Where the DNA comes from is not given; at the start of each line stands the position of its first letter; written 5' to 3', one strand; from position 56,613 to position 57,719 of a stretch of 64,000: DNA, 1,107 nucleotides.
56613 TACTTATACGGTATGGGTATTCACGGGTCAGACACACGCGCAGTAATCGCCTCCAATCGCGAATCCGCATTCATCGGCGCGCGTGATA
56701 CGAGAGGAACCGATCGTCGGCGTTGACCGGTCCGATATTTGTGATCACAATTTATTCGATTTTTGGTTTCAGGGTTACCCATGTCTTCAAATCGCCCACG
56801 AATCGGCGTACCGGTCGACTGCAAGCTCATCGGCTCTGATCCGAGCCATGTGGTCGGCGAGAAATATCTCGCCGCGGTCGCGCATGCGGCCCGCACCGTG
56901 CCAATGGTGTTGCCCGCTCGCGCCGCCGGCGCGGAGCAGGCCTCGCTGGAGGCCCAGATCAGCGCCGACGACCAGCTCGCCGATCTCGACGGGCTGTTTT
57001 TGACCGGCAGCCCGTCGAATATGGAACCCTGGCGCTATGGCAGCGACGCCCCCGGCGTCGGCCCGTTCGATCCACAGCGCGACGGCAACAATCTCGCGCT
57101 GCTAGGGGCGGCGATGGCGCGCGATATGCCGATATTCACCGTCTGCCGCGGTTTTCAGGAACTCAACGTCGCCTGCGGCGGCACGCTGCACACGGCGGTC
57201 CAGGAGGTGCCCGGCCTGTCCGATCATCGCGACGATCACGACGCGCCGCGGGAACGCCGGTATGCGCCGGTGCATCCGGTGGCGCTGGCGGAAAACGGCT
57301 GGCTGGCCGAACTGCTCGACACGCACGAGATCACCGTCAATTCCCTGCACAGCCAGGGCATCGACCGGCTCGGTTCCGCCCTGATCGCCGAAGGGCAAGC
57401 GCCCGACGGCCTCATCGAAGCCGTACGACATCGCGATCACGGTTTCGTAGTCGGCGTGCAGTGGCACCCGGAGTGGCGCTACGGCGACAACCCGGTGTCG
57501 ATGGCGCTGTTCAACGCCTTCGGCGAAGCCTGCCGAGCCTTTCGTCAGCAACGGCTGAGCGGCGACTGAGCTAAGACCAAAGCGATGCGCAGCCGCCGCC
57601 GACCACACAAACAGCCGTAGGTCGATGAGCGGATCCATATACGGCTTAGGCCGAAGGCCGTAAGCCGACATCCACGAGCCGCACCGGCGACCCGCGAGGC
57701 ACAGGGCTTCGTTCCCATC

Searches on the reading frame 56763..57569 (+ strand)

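Call 92: search_protein_families(library=pfam, proteins=[window:56763-57569:+], max_evalue=0.0001)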
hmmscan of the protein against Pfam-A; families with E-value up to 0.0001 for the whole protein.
window:56763-57569:+ (268 aa): 2 families
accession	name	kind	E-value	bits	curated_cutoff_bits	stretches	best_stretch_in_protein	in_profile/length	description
PF07722.19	Peptidase_C26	-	6.9e-58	196.4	20.5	1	13-237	2-219/219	Peptidase C26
PF00117.34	GATase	-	7.7e-12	45.7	22.8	1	100-242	51-177/190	Glutamine amidotransferase class-I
